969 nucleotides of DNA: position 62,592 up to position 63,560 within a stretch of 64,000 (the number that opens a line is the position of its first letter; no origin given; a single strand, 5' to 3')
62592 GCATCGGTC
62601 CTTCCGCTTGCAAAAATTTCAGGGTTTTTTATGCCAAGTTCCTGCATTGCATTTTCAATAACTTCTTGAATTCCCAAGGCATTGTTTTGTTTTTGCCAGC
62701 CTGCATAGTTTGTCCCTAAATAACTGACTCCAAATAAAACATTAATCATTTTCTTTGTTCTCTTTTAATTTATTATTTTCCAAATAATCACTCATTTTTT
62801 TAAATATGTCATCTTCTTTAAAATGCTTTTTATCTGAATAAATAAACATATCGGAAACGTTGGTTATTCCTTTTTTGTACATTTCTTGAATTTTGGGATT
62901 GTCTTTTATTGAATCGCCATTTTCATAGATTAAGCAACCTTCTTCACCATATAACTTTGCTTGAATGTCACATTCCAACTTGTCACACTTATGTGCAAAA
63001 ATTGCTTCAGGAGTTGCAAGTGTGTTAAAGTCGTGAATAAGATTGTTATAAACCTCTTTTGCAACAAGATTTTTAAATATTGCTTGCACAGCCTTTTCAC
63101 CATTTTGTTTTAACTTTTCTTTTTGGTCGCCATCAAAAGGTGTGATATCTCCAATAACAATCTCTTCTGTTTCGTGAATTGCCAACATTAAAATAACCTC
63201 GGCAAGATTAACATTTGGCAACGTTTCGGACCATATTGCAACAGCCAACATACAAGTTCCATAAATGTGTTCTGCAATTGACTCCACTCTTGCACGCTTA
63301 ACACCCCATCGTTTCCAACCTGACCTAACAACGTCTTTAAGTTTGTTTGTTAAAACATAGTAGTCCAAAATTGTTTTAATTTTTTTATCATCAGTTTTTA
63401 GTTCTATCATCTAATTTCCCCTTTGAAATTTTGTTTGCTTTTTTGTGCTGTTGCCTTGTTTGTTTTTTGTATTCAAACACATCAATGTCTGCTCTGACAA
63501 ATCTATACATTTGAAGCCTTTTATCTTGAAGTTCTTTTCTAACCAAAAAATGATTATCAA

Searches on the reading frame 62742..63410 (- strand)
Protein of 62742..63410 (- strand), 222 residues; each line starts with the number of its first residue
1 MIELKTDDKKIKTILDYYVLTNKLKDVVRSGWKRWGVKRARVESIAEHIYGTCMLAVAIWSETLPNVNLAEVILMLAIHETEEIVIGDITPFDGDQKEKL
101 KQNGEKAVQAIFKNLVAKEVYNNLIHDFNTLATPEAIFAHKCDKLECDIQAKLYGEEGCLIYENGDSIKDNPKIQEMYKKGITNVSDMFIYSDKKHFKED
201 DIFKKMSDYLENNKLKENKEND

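Call 43: find_encoding_contigs(protein=window:62742-63410:-, flank=10000, max_places=4)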
Protein window:62742-63410:- (222 aa): 4 contigs read that carry it; 4 places shown.
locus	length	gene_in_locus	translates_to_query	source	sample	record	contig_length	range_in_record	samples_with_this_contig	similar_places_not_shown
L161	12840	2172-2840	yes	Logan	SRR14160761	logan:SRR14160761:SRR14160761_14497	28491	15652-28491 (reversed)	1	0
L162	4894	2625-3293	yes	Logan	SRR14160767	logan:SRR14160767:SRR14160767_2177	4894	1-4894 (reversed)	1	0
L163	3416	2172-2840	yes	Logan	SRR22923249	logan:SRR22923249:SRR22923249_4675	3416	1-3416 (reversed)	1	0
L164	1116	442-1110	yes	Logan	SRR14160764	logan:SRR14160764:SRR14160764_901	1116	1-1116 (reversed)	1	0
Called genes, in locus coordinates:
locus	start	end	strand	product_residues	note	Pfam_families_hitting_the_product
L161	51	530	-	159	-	-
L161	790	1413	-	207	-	PF03713:DUF305 (faint)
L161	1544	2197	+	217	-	-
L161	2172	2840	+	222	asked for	PF12917:YfbR-like (weak), PF13023:HD_3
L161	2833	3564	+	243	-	PF01416:PseudoU_synth_1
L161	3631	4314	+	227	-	-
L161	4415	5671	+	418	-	PF13393:tRNA-synt_His, PF00587:tRNA-synt_2b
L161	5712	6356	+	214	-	-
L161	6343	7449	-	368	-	PF01522:Polysacc_deac_1 (weak)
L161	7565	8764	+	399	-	PF00465:Fe-ADH, PF13685:Fe-ADH_2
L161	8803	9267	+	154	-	-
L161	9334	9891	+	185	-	PF01551:Peptidase_M23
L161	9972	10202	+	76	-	PF14573:PP-binding_2, PF23297:ACP_SdgA_C (weak), PF00550:PP-binding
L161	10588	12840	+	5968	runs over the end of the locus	?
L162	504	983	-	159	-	-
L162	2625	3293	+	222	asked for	PF12917:YfbR-like (weak), PF13023:HD_3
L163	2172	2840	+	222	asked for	PF12917:YfbR-like (weak), PF13023:HD_3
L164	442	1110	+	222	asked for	PF12917:YfbR-like (weak), PF13023:HD_3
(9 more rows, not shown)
